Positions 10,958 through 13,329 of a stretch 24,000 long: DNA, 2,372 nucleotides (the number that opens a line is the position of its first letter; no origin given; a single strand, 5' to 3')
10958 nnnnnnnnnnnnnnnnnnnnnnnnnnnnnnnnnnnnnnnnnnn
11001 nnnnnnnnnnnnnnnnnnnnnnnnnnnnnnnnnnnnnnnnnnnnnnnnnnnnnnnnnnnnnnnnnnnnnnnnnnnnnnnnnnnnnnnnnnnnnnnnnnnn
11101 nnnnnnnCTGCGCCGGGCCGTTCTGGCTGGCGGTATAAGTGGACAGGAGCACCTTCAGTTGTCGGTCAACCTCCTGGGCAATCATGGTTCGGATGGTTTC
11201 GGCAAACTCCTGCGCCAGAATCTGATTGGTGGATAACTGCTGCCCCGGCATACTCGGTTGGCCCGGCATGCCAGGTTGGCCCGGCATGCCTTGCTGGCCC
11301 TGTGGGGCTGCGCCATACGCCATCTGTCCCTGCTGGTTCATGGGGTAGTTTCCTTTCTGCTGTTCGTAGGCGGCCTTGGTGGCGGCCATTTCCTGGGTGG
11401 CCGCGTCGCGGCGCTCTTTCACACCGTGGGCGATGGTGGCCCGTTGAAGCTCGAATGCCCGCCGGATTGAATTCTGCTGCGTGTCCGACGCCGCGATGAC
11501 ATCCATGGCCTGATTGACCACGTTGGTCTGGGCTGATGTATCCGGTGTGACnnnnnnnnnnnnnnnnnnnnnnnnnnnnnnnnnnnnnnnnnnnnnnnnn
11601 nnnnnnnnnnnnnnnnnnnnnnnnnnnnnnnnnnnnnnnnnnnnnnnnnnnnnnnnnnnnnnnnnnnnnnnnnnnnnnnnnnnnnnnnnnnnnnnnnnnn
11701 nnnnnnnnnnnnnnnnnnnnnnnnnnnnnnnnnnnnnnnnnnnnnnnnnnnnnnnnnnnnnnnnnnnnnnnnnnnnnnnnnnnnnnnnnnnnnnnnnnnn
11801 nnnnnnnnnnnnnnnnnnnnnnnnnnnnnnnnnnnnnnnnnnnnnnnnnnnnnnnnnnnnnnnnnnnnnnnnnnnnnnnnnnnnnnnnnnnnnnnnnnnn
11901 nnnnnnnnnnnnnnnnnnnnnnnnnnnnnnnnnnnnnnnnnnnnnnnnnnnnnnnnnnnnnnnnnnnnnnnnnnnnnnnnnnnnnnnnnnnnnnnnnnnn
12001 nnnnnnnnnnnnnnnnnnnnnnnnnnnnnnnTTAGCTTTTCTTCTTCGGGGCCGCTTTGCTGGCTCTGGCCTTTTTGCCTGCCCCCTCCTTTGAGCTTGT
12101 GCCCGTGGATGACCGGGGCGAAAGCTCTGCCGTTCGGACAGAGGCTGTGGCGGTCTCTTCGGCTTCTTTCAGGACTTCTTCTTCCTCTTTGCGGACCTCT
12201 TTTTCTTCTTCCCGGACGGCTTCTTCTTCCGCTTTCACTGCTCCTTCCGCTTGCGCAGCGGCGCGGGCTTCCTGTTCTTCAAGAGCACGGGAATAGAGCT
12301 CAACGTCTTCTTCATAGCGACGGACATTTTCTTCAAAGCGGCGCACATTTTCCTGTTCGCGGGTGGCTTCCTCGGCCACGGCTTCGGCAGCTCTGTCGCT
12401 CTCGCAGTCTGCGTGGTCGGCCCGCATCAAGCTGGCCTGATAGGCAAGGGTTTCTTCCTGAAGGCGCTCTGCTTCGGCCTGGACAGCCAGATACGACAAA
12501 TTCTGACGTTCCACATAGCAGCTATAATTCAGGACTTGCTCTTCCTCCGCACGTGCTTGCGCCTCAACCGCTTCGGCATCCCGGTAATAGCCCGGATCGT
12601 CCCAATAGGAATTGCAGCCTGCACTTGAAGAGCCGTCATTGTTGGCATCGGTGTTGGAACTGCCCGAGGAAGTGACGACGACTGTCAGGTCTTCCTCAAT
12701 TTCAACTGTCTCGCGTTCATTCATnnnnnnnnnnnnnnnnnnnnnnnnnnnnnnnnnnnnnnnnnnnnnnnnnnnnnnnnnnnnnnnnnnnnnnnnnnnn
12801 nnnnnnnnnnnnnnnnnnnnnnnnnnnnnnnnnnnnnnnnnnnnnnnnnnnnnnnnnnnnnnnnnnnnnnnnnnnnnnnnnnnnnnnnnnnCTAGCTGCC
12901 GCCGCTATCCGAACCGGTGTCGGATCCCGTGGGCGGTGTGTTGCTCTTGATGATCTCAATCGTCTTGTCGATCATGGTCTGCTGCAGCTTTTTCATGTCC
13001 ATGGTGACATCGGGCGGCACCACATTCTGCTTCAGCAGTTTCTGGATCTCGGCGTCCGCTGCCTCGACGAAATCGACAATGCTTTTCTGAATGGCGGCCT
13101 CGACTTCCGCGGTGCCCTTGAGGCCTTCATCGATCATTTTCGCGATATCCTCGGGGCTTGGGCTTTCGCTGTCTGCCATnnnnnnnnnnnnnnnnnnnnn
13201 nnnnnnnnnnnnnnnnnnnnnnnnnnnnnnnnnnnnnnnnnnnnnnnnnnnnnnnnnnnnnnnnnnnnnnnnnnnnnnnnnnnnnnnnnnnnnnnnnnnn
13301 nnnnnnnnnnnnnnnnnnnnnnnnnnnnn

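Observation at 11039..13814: Divergent block of four unrecognisable low-complexity proteins linked to the reb array by the shared promoter motif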

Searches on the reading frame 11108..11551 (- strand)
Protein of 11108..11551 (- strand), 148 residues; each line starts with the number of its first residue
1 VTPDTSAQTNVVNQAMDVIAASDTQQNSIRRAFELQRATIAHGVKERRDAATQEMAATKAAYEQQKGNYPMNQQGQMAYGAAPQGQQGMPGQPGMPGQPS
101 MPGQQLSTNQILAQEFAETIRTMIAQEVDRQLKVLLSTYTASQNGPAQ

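Call 40: find_homologous_proteins(query=A4, max_evalue=0.001)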
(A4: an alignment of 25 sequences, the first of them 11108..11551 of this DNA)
Query A4 (25 sequences) (148 aa, profile of the alignment): 55 proteins with E <= 0.001 among 7595 candidates.
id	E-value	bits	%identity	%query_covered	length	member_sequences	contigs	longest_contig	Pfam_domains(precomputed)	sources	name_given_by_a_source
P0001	2.7e-25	108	38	37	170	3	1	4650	-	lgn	-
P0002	3.4e-22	98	-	-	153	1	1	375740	-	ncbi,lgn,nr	ncbi:MAG: hypothetical protein KTR23_10165 [Rhodospirillales bacterium]|nr:hypothetical protein [Rho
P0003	9.8e-22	96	26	82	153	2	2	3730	-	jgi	-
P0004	1.3e-21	96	-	-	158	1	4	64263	-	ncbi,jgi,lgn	jgi:hypothetical protein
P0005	3.7e-21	94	32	19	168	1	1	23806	-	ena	-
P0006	5.2e-21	94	28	85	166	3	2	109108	-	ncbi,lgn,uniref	ncbi:hypothetical protein [Thalassospira sp.]|uniref:hypothetical protein n=1 Tax=Thalassospira sp. 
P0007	6.4e-21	94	33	35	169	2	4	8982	-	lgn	-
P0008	9.5e-21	93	38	30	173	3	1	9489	-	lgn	-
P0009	1.5e-20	92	36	30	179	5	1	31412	-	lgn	-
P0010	2.3e-20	92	26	82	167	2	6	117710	-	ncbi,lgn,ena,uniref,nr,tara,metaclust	ncbi:hypothetical protein [Thalassospira sp.]|uniref:hypothetical protein n=1 Tax=Thalassospira sp. 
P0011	4.1e-20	91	33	36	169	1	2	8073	-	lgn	-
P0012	4.8e-20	91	36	30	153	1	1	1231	-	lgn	-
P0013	1.3e-19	89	31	37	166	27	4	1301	-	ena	-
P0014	1.9e-19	89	37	29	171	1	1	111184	-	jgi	jgi:hypothetical protein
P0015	3.0e-19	88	28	83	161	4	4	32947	-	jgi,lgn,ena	-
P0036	7.7e-16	77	-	-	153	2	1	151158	-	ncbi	ncbi:MAG: hypothetical protein ABID63_08115 [Pseudomonadota bacterium]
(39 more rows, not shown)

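Call 78: find_encoding_contigs(protein=P0004, flank=8000, max_places=2)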
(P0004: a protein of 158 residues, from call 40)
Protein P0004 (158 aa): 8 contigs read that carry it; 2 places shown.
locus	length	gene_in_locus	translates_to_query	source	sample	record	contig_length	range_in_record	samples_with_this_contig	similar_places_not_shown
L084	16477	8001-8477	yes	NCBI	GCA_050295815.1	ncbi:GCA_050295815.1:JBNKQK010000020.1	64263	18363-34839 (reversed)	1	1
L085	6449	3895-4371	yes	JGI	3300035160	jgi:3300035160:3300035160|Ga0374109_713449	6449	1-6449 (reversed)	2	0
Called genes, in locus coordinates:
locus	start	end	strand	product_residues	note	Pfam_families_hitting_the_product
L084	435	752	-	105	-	-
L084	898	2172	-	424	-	-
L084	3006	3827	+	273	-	PF07638:Sigma70_ECF (weak), PF04542:Sigma70_r2 (weak), PF08281:Sigma70_r4_2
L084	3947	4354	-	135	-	-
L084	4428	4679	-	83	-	PF11747:RebB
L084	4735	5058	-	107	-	PF11747:RebB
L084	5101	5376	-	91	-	PF11747:RebB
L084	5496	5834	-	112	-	PF11747:RebB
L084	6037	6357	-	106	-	PF11747:RebB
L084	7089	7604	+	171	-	-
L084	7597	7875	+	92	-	-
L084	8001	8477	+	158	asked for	-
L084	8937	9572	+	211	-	-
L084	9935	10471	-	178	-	PF05099:TerB (weak)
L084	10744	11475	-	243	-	PF20260:PUA_4, PF04452:Methyltrans_RNA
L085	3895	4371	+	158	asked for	-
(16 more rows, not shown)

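Call 79: find_encoding_contigs(protein=P0036, flank=8000, max_places=2)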
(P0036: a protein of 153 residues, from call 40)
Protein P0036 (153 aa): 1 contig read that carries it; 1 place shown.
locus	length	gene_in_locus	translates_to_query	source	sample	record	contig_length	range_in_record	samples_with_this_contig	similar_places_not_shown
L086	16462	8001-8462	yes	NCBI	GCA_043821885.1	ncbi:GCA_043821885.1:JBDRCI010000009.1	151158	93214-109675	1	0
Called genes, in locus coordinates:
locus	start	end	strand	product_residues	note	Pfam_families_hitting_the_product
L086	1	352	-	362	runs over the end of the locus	PF12706:Lactamase_B_2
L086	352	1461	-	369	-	PF00005:ABC_tran, PF13304:AAA_21 (faint), PF08402:TOBE_2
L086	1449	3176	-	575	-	PF00528:BPD_transp_1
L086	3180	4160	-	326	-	PF01547:SBP_bac_1, PF13531:SBP_bac_11, PF13416:SBP_bac_8, PF13343:SBP_bac_6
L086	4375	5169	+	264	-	PF00392:GntR (faint), PF08220:HTH_DeoR, PF08279:HTH_11 (weak), PF00455:DeoRC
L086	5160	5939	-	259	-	PF13230:GATase_4, PF13522:GATase_6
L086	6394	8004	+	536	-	-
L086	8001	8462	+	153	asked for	-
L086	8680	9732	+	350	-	PF04542:Sigma70_r2, PF08281:Sigma70_r4_2, PF04545:Sigma70_r4 (weak)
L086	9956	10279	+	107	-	PF11747:RebB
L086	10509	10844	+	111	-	PF11747:RebB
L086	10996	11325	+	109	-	PF11747:RebB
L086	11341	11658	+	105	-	PF11747:RebB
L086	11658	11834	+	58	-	-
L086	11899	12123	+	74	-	PF11747:RebB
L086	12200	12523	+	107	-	PF11747:RebB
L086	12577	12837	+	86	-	PF11747:RebB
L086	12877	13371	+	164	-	-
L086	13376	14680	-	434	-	PF00211:Guanylate_cyc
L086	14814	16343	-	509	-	PF00672:HAMP, PF00512:HisKA, PF02518:HATPase_c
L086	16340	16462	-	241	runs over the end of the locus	PF00072:Response_reg, PF00486:Trans_reg_C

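Call 83: search_protein_families(library=pfam, alignment_id=A4, max_evalue=0.01)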
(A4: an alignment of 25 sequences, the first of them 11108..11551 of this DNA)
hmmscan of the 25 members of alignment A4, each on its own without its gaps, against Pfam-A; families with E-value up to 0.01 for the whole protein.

A. member 1, window:11108-11551:- (148 aa): 0 families

B. families by the number of members that match (of 25 scanned): 2 families
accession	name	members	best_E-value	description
PF03695.18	UPF0149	1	0.0017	Uncharacterised protein family (UPF0149)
PF10025.14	DUF2267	1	0.0071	Uncharacterized conserved protein (DUF2267)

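Call 85: search_solved_structures(query=A4, max_evalue=1)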
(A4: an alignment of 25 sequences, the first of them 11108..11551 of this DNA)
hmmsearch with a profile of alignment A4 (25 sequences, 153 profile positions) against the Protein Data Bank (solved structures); distinct sequences matched with E-value up to 1: 1.
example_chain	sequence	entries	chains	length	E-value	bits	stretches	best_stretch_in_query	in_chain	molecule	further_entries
4v6w_Cg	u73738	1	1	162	0.00015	25.7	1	32-89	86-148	60S ribosomal protein L34a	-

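Call 88: predict_structure(alignment_id=A10)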
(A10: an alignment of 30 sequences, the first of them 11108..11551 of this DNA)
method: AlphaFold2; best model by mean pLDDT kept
length: 148 residues; sequences in the alignment: 30
mean_pLDDT: 67.7   pTM: 0.30
mean pLDDT of the five models: 67.7, 66.7, 62.8, 61.4, 52.0
residues with pLDDT >= 90: 9; 70-90: 74; 50-70: 26; < 50: 39
segments of 3 or more residues with pLDDT < 50: 69-95, 97-105
pLDDT, mean of each block of 10 residues (from residue 1): 58 69 75 82 86 83 67 40 39 41 56 83 91 84 61
secondary structure, 60 per line:
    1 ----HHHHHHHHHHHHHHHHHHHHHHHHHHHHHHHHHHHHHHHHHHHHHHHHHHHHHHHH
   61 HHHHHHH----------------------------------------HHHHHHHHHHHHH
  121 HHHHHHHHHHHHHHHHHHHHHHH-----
elements in order: H5-67 H108-143

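Call 102: search_protein_families(library=pfam, proteins=[L086:12877-13371:+], max_evalue=1)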
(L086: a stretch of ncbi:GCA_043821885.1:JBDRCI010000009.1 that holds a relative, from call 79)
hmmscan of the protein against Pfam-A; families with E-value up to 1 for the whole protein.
L086:12877-13371:+ (164 aa): 2 families
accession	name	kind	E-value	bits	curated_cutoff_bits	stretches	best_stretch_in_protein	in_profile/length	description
PF09361.15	Phasin_2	-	0.033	14.8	24.9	1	84-150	30-96/100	Phasin protein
PF10819.13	DUF2564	-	0.32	11.9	26.3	1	117-160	16-59/79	Protein of unknown function (DUF2564)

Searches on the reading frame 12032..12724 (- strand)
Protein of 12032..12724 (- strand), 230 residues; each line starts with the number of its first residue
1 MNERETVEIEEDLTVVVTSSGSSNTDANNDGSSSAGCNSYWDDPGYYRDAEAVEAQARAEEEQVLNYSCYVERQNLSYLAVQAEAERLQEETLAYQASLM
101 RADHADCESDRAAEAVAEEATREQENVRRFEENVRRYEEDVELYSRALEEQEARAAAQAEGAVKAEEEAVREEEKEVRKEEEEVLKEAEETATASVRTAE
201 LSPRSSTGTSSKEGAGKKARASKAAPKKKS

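Call 3: search_protein_families(library=pfam, proteins=[window:12032-12724:-], max_evalue=1)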
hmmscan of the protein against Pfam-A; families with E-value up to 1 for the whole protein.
window:12032-12724:- (230 aa): 0 families

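Call 11: search_solved_structures(query=window:12032-12724:-, max_evalue=1)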
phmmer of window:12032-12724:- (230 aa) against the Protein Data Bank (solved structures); distinct sequences matched with E-value up to 1: 2.
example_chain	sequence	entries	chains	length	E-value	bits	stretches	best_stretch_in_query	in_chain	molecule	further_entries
7emf_U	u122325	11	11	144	0.21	14.7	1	120-210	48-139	Mediator of RNA polymerase II transcription subunit 21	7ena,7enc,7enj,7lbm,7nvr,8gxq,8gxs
8t1i_P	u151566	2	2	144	0.48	13.5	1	120-209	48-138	Mediator of RNA polymerase II transcription subunit 21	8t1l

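Call 12: search_protein_families(library=ncbifam, proteins=[window:12032-12724:-], max_evalue=0.1)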
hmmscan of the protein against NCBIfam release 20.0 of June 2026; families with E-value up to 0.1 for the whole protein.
window:12032-12724:- (230 aa): 0 families

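Call 13: search_protein_families(library=phrogs, proteins=[window:12032-12724:-], max_evalue=0.1)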
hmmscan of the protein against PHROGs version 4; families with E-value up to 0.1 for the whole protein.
window:12032-12724:- (230 aa): 1 family
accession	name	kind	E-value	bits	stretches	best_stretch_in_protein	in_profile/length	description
phrog_20052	-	unknown function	0.071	14.3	1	110-140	63-93/98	-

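Call 14: find_homologous_proteins(query=window:12032-12724:-, max_evalue=0.001)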
Query window:12032-12724:-: 5431 candidates shared short words with the query, none scored E <= 0.001.

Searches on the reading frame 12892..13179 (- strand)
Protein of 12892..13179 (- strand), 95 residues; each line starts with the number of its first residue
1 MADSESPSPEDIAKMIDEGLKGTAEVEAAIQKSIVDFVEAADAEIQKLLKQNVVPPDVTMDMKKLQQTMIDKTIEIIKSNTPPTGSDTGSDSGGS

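Call 3: search_protein_families(library=pfam, proteins=[window:12892-13179:-], max_evalue=1)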
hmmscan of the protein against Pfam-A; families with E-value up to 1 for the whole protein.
window:12892-13179:- (95 aa): 2 families
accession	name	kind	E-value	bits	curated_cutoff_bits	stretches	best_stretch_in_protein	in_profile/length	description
PF02734.22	Dak2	-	0.0056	17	27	1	3-77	66-141/174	DAK2 domain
PF16305.10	DUF4947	-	0.14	12.6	25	1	10-80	36-103/169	Domain of unknown function (DUF4947)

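Call 12: search_protein_families(library=ncbifam, proteins=[window:12892-13179:-], max_evalue=0.1)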
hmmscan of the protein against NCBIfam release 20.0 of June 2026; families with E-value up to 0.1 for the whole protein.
window:12892-13179:- (95 aa): 1 family
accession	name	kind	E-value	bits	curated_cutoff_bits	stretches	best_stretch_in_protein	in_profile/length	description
NF005754.0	PRK07578.1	equivalog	0.066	13.1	167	1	27-68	125-167/200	short chain dehydrogenase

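Call 13: search_protein_families(library=phrogs, proteins=[window:12892-13179:-], max_evalue=0.1)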
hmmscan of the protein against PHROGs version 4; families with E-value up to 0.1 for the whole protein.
window:12892-13179:- (95 aa): 2 families
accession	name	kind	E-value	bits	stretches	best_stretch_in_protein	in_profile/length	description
phrog_28669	-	unknown function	0.074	12.6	1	4-78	372-443/605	-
phrog_22612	-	unknown function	0.086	14.5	0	79-95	53-69/73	-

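Call 84: search_protein_families(library=pfam, alignment_id=A7, max_evalue=0.01)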
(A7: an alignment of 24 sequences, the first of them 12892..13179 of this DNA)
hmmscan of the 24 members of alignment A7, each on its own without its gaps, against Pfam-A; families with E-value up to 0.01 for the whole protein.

A. member 1, window:12892-13179:- (95 aa): 1 family
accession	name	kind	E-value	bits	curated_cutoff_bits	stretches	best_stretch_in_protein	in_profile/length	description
PF02734.22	Dak2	-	0.0056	17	27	1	3-77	66-141/174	DAK2 domain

B. families by the number of members that match (of 24 scanned): 2 families
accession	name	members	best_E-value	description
PF12953.12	DUF3842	1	0.00029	Domain of unknown function (DUF3842)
PF02734.22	Dak2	1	0.0056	DAK2 domain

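Call 86: search_solved_structures(query=A7, max_evalue=1)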
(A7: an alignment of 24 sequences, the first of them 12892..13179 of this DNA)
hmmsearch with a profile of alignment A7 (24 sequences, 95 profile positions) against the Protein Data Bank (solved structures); distinct sequences matched with E-value up to 1: 7.
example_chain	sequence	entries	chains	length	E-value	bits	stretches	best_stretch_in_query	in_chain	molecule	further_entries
7y9n_A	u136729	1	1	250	0.11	16.4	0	14-47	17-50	Spike protein S2',5HB-H2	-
7wxz_A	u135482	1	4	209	0.14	16.1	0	14-63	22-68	Spike protein S2'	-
4uos_A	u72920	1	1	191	0.3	15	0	13-80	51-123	DESIGNED HELICAL BUNDLE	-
3umh_A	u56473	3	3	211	0.46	14.5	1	7-63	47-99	Amyloid beta A4 protein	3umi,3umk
4yn0_B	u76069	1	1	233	0.6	14.1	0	7-63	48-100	Amyloid beta A4 protein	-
2lse_A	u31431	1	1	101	0.79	13.7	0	23-75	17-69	Four Helix Bundle Protein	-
7tdq_A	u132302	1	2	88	0.96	13.4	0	7-58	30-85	Tegument protein ORF52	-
